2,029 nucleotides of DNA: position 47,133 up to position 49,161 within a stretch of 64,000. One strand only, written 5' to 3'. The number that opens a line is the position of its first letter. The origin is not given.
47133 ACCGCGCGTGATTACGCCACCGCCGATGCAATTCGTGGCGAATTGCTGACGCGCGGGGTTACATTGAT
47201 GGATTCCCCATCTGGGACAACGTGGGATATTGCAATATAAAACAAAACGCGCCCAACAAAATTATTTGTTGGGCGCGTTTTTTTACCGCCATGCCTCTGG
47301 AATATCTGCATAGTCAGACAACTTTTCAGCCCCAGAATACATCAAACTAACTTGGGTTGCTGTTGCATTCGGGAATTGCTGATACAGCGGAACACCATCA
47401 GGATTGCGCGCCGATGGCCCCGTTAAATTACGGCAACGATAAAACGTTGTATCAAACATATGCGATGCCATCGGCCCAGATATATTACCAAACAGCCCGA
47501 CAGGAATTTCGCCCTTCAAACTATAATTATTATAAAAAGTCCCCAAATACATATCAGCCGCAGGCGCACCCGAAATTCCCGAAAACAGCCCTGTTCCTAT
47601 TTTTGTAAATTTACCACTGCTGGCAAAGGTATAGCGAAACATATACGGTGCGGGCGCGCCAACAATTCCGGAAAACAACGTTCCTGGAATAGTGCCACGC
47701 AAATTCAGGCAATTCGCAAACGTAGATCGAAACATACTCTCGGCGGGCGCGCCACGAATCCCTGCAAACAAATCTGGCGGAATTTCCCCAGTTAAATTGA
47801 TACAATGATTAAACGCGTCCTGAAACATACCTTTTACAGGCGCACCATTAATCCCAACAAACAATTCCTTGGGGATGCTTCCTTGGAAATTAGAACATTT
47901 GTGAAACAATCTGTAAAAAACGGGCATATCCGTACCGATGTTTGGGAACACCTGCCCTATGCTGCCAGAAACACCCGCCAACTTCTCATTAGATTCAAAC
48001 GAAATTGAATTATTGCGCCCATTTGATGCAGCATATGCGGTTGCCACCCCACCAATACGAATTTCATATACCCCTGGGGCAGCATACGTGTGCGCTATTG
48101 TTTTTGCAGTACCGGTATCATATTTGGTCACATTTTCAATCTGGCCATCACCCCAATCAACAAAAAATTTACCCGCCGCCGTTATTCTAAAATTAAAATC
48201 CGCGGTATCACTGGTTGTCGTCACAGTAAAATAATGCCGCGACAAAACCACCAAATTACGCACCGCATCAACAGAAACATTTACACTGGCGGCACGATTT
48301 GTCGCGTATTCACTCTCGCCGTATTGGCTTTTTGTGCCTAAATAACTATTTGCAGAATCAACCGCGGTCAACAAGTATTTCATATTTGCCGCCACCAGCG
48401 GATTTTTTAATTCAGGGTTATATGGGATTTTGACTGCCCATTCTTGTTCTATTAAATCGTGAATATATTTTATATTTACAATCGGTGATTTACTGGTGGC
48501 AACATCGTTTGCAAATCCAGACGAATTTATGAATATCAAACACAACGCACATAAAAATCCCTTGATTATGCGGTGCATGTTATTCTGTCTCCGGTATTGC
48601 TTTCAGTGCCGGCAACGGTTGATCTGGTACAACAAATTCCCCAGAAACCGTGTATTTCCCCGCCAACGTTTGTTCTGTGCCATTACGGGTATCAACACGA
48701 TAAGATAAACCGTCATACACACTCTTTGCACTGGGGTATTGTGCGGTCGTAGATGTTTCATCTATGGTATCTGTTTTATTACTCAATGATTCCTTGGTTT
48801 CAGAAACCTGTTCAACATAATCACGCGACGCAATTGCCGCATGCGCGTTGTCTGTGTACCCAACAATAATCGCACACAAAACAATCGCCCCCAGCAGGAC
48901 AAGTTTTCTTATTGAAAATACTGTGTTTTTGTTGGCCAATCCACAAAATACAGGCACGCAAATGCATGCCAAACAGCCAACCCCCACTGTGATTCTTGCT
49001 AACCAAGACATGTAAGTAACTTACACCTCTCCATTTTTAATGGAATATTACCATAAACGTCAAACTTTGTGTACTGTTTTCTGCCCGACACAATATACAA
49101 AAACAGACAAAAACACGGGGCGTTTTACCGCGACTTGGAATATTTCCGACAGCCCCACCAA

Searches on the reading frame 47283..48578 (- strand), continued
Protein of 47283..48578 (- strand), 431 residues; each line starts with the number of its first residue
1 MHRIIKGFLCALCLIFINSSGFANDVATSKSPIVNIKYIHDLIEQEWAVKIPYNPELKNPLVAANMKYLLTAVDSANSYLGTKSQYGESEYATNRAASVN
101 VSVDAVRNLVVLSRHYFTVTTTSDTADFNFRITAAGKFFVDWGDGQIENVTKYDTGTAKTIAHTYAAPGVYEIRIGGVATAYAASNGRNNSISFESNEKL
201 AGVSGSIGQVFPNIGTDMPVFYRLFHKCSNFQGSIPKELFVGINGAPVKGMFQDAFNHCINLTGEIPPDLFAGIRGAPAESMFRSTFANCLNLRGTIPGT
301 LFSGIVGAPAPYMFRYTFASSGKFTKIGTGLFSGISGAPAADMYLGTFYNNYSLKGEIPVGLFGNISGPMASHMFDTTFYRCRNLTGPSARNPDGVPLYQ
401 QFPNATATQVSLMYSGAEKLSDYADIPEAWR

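Call 82: search_dna_similar(query=window:47283-48578:-, collection=phages, mode=protein, max_evalue=0.001, max_rows=20)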
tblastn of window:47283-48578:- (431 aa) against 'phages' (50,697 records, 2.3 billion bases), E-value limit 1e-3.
Records with a match: 14; places in all: 28; records where one place covers at least 80% of the query: 0.
Best place of each record, by identity: <60% 14.
By first word of the organism name: Klebsiella 14.
By host as written in the record: Klebsiella pneumoniae 12; Klebsiella pneumoniae ST16-OXA48 2.
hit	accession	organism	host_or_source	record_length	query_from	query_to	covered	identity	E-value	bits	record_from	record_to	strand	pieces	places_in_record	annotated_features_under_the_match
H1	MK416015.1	Klebsiella phage ST16-OXA48phi5.4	Klebsiella pneumoniae ST16-OXA48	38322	103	387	66%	27.8%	8e-6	54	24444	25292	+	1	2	tail protein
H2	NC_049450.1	Klebsiella phage ST16-OXA48phi5.4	Klebsiella pneumoniae ST16-OXA48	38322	103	387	66%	27.8%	8e-6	54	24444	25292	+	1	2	tail protein I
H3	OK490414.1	Klebsiella phage Kp4861-1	Klebsiella pneumoniae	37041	103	386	66%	27.9%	1e-5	54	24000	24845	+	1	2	record has no annotation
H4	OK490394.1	Klebsiella phage Kp4845-1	Klebsiella pneumoniae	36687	103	386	66%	27.9%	2e-5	53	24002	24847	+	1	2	record has no annotation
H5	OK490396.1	Klebsiella phage Kp4846-1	Klebsiella pneumoniae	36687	103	386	66%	27.9%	2e-5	53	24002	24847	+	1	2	record has no annotation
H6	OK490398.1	Klebsiella phage Kp4847-1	Klebsiella pneumoniae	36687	103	386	66%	27.9%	2e-5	53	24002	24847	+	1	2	record has no annotation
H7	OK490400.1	Klebsiella phage Kp4848-1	Klebsiella pneumoniae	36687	103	386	66%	27.9%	2e-5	53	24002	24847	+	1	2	record has no annotation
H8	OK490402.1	Klebsiella phage Kp4849-1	Klebsiella pneumoniae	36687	103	386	66%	27.9%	2e-5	53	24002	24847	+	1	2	record has no annotation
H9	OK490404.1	Klebsiella phage Kp4850-1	Klebsiella pneumoniae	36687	103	386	66%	27.9%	2e-5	53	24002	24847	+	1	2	record has no annotation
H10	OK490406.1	Klebsiella phage Kp4851-1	Klebsiella pneumoniae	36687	103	386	66%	27.9%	2e-5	53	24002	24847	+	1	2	record has no annotation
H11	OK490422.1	Klebsiella phage Kp4867-1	Klebsiella pneumoniae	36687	103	386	66%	27.9%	2e-5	53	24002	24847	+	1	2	record has no annotation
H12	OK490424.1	Klebsiella phage Kp4868-1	Klebsiella pneumoniae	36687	103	386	66%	27.9%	2e-5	53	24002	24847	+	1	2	record has no annotation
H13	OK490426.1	Klebsiella phage Kp4869-1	Klebsiella pneumoniae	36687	103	386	66%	27.9%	2e-5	53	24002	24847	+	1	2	record has no annotation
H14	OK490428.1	Klebsiella phage Kp4870-1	Klebsiella pneumoniae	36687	103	386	66%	27.9%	2e-5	53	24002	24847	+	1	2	record has no annotation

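Call 83: get_annotated_region(hit=H2, flank=4000)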
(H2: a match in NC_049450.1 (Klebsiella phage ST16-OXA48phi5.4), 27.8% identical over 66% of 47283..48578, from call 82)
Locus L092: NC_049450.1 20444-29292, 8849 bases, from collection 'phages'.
description: Klebsiella phage ST16-OXA48phi5.4, complete genome.
organism: Klebsiella phage ST16-OXA48phi5.4 (NCBI taxid 2510483)
taxonomy: Viruses; Duplodnaviria; Heunggongvirae; Uroviricota; Caudoviricetes; Peduoviridae; Reipivirus; Reipivirus ST16OXA48phi54
host: Klebsiella pneumoniae ST16-OXA48; source: -; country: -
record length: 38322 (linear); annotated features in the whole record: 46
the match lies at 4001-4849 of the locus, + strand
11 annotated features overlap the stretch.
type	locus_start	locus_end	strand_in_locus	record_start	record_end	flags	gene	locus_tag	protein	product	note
CDS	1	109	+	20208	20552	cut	-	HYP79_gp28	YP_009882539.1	Rz-like spanin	Hypothetical protein T653 06895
CDS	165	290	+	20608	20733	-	-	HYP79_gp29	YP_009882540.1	Rz-like spanin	-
CDS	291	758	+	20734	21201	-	-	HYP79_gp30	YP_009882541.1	tail protein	-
CDS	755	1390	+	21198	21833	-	-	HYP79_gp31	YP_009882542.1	virion morphogenesis protein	-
CDS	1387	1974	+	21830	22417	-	-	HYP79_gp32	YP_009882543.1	baseplate spike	-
CDS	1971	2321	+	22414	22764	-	-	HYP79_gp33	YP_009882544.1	baseplate wedge subunit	-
CDS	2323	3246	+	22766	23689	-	-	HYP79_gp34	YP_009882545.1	baseplate protein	-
CDS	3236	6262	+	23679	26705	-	-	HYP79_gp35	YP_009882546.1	tail protein I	-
CDS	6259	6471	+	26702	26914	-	-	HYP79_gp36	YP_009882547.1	hypothetical protein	-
CDS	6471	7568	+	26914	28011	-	-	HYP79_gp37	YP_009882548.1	tail collar fiber protein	-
CDS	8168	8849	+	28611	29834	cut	-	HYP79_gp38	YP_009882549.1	DUF262 domain-containing protein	hypothetical protein, DUF262 domain-containing protein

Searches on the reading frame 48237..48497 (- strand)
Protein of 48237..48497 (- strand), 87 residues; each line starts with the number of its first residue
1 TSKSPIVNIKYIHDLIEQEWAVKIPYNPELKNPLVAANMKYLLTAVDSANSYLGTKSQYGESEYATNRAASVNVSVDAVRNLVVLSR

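Call 73: search_solved_structures(query=A6, max_evalue=10, show_alignments=3)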
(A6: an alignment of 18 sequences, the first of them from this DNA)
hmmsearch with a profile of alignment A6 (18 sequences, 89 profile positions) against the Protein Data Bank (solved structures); distinct sequences matched with E-value up to 10: 4.
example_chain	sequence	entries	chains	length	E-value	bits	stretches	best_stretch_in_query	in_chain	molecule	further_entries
3bqh_A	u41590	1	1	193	0.74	12.9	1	36-77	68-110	Peptide methionine sulfoxide reductase msrA/msrB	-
3bqf_A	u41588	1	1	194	0.74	12.9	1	36-77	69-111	Peptide methionine sulfoxide reductase msrA/msrB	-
3bqe_A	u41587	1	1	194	0.74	12.9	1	36-77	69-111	Peptide methionine sulfoxide reductase msrA/msrB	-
3bqg_A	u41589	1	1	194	0.75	12.9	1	36-77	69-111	Peptide methionine sulfoxide reductase msrA/msrB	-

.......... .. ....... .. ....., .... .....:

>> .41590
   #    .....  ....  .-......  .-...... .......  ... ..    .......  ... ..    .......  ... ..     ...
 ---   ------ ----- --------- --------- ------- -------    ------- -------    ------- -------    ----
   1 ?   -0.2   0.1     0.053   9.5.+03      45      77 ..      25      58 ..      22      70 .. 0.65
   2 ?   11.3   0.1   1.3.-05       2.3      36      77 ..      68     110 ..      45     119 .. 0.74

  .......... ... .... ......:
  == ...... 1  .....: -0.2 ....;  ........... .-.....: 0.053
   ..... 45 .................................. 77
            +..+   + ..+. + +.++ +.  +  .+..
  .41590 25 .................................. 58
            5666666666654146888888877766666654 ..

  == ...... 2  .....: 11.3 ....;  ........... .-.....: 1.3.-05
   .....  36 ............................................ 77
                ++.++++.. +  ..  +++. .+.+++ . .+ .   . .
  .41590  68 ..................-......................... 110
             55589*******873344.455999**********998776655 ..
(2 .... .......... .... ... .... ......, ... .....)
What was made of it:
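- Tried and rejected: A PDB sequence search with the N-terminal domain profile found nothing (call 73).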

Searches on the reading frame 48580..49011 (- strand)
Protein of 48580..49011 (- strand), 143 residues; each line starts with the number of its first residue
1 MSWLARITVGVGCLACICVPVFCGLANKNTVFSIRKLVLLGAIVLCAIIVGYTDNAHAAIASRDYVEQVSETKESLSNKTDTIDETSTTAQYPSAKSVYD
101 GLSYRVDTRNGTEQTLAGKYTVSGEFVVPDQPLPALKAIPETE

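Call 3: search_protein_families(library=pfam, proteins=[window:48580-49011:-], max_evalue=1)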
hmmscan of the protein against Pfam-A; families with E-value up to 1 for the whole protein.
window:48580-49011:- (143 aa): 3 families
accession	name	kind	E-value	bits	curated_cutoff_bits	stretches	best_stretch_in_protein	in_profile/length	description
PF11188.13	DUF2975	-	0.14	12.5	27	1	9-50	28-69/130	Protein of unknown function (DUF2975)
PF06678.16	DUF1179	-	0.16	12.4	25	1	27-98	8-73/107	Protein of unknown function (DUF1179)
PF04932.20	Wzy_C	-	0.22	11.7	31.7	1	17-86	23-91/149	O-Antigen ligase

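Call 5: search_protein_families(library=ncbifam, proteins=[window:48580-49011:-], max_evalue=1)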
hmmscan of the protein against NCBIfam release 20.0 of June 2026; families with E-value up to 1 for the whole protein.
window:48580-49011:- (143 aa): 3 families
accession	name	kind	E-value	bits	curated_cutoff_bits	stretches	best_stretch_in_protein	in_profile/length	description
NF045729.1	VlpA_Nterm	exception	0.027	14.5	175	1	27-108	7-85/122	variable lipoprotein VlpA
NF007414.0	PRK09952.1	equivalog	0.17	10.6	538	1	6-45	290-326/438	shikimate transporter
NF046116.1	adhesin_Lcl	equivalog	0.22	10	500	1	40-101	8-69/431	collagen-like adhesin Lcl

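Call 16: find_homologous_proteins(query=window:48580-49011:-, max_evalue=0.01)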
Query window:48580-49011:- (143 aa): 15 proteins with E <= 0.01 among 45 candidates.
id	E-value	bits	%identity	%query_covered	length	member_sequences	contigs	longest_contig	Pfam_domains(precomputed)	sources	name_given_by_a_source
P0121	7.7e-83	293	95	100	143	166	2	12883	-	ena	-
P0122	4.5e-36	142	67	76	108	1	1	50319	-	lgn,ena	-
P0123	5.3e-35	138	67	74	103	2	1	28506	-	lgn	-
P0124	5.5e-35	138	64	71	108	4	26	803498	-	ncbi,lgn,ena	-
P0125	4.5e-34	135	58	81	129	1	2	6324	-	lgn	-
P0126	7.5e-34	135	63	71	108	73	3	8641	-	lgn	-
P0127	1.0e-32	131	62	76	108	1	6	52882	-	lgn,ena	-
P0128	4.6e-31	126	63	73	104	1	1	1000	-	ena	-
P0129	4.6e-28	116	72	55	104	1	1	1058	-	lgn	-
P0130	7.4e-28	115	55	80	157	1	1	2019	-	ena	-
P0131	1.2e-27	114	55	73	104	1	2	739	-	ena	-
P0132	8.2e-27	112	60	71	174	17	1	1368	-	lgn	-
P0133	2.5e-26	110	60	71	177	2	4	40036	-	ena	-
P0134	9.4e-21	92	60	54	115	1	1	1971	-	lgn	-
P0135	5.7e-20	90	56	59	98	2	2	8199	-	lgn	-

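Call 30: search_protein_families(library=phrogs, proteins=[window:48580-49011:-], max_evalue=1)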
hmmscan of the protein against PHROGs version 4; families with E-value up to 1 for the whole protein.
window:48580-49011:- (143 aa): 2 families
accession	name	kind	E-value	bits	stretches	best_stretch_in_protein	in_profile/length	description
phrog_17261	-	unknown function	0.013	16.3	1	35-71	7-43/73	-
phrog_37367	-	unknown function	0.082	14.4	1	37-96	13-69/129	-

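Call 74: search_protein_representatives(alignment_id=A5)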
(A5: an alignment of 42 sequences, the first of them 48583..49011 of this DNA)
Query: 42 sequences, 73 profile positions. Proteins with E-value up to 0.001 (for the whole library): 146; up to 1e-10: 77; up to 1e-30: 0. The best 146 are listed.
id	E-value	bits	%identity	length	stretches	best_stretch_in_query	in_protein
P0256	2.7e-26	107.4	-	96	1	2-66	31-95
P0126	6.9e-25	102.9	-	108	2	17-73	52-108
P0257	1.5e-24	101.8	-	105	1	2-66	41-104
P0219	1.6e-24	101.8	-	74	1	2-67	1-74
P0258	2.2e-23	98.1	-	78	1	2-66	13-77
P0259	1.4e-22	95.5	-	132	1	2-67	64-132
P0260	5.1e-22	93.7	-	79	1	4-66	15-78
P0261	1.1e-21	92.7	-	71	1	2-68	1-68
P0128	1.9e-21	91.9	-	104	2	17-67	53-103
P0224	2.4e-21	91.6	-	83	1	2-66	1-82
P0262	2.7e-21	91.4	-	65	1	2-66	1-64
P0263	3.5e-21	91.0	-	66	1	2-67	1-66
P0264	6.7e-21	90.1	-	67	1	2-66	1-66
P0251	7.4e-21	90.0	-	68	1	5-66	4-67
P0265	1.5e-20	89.0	-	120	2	26-67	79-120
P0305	6.2e-14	67.8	-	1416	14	10-40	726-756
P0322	1.3e-11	60.4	-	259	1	20-64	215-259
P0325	1.3e-10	57.2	-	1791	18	17-55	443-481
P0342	1.3e-08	50.8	-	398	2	29-65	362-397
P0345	1.9e-08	50.3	-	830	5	18-45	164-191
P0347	5.3e-08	48.8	-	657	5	17-41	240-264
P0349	7.7e-08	48.3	-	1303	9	13-50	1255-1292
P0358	4.0e-07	46.0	-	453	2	20-69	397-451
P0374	1.5e-05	41.0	-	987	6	14-39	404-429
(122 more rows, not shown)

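Call 75: search_protein_families(library=pfam, proteins=[P0305, P0325, P0349, P0345, P0347, P0342, P0358, P0322, P0374], max_evalue=0.001)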
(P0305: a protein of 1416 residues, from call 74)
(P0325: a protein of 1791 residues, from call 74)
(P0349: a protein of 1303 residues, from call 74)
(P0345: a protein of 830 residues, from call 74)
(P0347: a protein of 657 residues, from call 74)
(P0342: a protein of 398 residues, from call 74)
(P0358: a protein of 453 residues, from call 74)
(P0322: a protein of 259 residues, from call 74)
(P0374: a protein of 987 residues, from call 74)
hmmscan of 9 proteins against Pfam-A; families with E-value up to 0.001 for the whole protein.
P0305 (1416 aa): 1 family
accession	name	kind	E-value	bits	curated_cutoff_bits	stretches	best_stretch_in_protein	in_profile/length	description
PF08152.18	GUCT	-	0.00043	20.8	27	0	1055-1083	29-57/96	GUCT (NUC152) domain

P0325 (1791 aa): 15 families
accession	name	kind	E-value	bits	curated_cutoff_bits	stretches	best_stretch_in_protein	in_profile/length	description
PF13573.12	SprB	-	9.8e-159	515.1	28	19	428-459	3-34/37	SprB repeat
PF06832.18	BiPBP_C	-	6.7e-33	112.9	26.8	0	456-492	49-88/90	Penicillin-Binding Protein C-terminus Family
PF22352.2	K319L-like_PKD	-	6.9e-31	106.5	27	0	382-416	46-82/84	K319L-like, PKD domain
PF03775.22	MinC_C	-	1.9e-24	86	33.2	0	422-461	26-65/102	Septum formation inhibitor MinC, C-terminal domain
PF25271.1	DUF7868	-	2.5e-21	76.7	25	0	432-495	88-151/158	Domain of unknown function (DUF7868)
PF03330.24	DPBB_1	-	1.8e-19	70.2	28.8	0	460-499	31-68/83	Lytic transglycolase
PF17963.7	Big_9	-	7.8e-19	68.8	23.6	0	437-494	43-88/89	Bacterial Ig domain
PF16656.11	Pur_ac_phosph_N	-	1e-16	61.7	30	0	349-414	24-91/93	Purple acid Phosphatase, N-terminal domain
PF13620.12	CarboxypepD_reg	-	1.9e-16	60.6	32.3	0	467-499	41-74/82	Carboxypeptidase regulatory-like domain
PF24421.1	Ig_J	-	1.1e-13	51.6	29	0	385-407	65-87/104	Tip attachment protein J, Ig-like domain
PF08332.16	CaMKII_AD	-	8.6e-12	45.8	22.1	0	391-417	81-107/128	Calcium/calmodulin dependent protein kinase II association domain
PF14406.12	Bacteroid_pep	-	6.4e-09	36.4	25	0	386-412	22-50/52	Ribosomally synthesized peptide in Bacteroidetes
PF13629.12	T2SS-T3SS_pil_N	-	2.4e-06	27.6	23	0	411-454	21-64/72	Pilus formation protein N terminal region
PF00801.26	PKD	-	8e-05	23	23.5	0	385-407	46-68/80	PKD domain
PF07495.19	Y_Y_Y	-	0.00069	19.9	26.6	0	379-402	21-44/65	Y_Y_Y domain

P0349 (1303 aa): 0 families

P0345 (830 aa): 1 family
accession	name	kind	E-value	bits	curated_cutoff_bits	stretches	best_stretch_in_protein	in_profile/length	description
PF02971.19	FTCD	-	2.7e-05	24.6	24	0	131-185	63-118/145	Formiminotransferase domain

P0347 (657 aa): 1 family
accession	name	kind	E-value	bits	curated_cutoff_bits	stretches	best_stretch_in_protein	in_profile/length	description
PF24243.1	Phage_tail_C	-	1.3e-10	40.8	23.7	1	630-654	2-26/26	Phage tail tip domain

P0342 (398 aa): 0 families

P0358 (453 aa): 0 families

P0322 (259 aa): 0 families

P0374 (987 aa): 0 families
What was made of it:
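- Tried and rejected: One long hit of the small-protein profile (P0325) is a SprB-repeat protein and is taken as spurious (call 75).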

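Call 84: predict_structure(alignment_id=A5)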
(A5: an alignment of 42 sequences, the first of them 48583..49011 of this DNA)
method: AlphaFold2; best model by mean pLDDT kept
length: 143 residues; sequences in the alignment: 42
mean_pLDDT: 69.0   pTM: 0.28
mean pLDDT of the five models: 69.0, 67.4, 66.0, 65.3, 64.4
residues with pLDDT >= 90: 7; 70-90: 65; 50-70: 60; < 50: 11
segments of 3 or more residues with pLDDT < 50: 22-25
pLDDT, mean of each block of 10 residues (from residue 1): 52 49 53 80 90 70 71 67 62 74 71 64 76 84 77
secondary structure, 60 per line:
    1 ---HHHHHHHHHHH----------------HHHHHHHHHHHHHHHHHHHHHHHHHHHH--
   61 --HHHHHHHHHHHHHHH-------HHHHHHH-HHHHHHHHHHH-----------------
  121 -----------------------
elements in order: H4-14 H31-58 H63-77 H85-91 H93-103
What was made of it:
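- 48580..49011 (-): Small gene 2 (143 aa as the longest ORF; the true start is uncertain). Its mature part is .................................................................. The AF2 monomer model is poorly defined (pTM 0.28) with a C-terminal coil (call 84).
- The small protein alone gives a poor monomer model (pTM 0.28, call 84). The small protein's C-terminus is predicted as extended coil with moderate confidence (call 84).
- Tried and rejected: AF2 of the small protein alone was poorly defined (pTM 0.28, call 84).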

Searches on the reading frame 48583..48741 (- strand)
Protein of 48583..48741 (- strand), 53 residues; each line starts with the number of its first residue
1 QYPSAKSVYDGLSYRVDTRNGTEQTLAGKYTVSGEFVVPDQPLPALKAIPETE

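Call 49: search_solved_structures(query=A3, max_evalue=10, show_alignments=4)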
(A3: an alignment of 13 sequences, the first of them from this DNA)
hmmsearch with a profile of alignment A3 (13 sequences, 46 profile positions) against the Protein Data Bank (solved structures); distinct sequences matched with E-value up to 10: 11.
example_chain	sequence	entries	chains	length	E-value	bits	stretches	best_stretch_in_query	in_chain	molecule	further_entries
5e7t_G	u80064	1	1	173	6.9e-05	26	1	15-39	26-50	Major structural protein 1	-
5e7f_G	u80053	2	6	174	7e-05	26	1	15-39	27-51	Major structural protein 1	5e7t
4hem_A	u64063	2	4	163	0.0014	21.8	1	18-38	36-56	BPP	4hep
3u6x_A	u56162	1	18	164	0.0014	21.8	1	18-38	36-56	BPP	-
3ejc_A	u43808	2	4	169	0.0015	21.7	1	18-38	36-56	Baseplate protein (BPP) | Baseplate protein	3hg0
4v96_BA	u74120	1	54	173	0.0016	21.6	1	18-38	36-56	BPP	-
3da0_A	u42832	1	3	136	0.0017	21.6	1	18-38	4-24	Cleaved chimeric receptor binding protein from bacteriophages TP901-1 and p2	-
3d8m_A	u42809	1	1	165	0.0018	21.5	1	18-38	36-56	Baseplate protein, Receptor binding protein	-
2f0c_A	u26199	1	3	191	0.0019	21.3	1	18-38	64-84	Phage tp901-1 ORF49 (BPP)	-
9efk_AE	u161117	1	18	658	0.19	14.9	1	18-36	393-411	orf22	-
2dml_A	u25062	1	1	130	0.93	12.8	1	7-36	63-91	Protein disulfide-isomerase A6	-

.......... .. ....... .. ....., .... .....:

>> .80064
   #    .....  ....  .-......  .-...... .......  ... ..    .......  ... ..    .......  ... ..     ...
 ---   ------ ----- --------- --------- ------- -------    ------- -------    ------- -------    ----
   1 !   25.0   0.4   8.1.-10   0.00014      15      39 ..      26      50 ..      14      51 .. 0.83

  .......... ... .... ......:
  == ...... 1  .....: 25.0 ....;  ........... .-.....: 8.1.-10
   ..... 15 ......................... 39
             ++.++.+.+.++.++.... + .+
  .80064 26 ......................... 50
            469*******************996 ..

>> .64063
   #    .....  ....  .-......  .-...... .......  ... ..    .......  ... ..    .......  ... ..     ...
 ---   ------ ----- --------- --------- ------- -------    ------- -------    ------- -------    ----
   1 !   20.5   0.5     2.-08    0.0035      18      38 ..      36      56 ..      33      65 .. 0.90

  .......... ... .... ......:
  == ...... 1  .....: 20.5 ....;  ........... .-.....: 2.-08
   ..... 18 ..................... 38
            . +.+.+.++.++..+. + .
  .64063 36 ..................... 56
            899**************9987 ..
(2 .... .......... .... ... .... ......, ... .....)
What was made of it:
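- On Lactococcal phage receptor-binding protein BppL: The profile of the small-protein C-terminus hits the BppL neck in the PDB at E = 7e-5 to 2e-3 (call 49).
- Closest known: Lactococcal siphophage receptor-binding proteins. Same: The small protein's conserved block aligns with the neck segment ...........(T/S)G.V.V that links the shoulder and head of the trimer (call 49).
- A profile of its C-terminus hits the neck segment of Tuc2009 BppL (E = 7e-5) and TP901-1 BppL (E about 1.5e-3) in the PDB (call 49). The neck-like block is homologous to a trimeric phage element, not to a free peptide (call 49).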

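Call 62: find_homologous_proteins(query=A3, max_evalue=0.001)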
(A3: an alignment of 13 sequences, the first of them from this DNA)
Query A3 (13 sequences) (53 aa, profile of the alignment): 256 proteins with E <= 0.001 among 560 candidates; the best 120 are listed.
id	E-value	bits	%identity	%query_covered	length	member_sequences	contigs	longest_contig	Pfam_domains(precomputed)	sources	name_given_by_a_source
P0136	3.5e-17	80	47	60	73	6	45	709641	-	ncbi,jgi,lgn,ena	-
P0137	3.9e-17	80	48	58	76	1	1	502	-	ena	-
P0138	1.0e-16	78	48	79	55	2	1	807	-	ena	-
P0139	1.1e-16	78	45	79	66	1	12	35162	-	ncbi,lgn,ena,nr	ncbi:MAG: hypothetical protein IKW67_01610 [Alphaproteobacteria bacterium]|nr:hypothetical protein [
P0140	1.6e-16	78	49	77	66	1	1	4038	-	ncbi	-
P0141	1.8e-16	78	48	79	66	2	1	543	-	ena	-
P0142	4.3e-16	76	41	64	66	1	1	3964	-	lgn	-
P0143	5.5e-16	76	50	79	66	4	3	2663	-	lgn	-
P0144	5.8e-16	76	51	77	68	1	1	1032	-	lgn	-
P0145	1.5e-15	75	48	58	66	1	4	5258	-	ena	-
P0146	2.1e-15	74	41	60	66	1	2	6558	-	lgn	-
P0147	2.3e-15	74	58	58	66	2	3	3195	-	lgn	-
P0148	2.4e-15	74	48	79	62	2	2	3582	-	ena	-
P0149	2.9e-15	74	48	79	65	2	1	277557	-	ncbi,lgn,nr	ncbi:MAG: hypothetical protein R8M37_02285 [Alphaproteobacteria bacterium]|nr:hypothetical protein [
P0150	3.0e-15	74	48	79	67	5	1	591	-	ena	-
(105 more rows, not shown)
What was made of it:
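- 256 small-protein homologues (call 62), and 146 representative clusters among 1.84 billion proteins (call 74).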
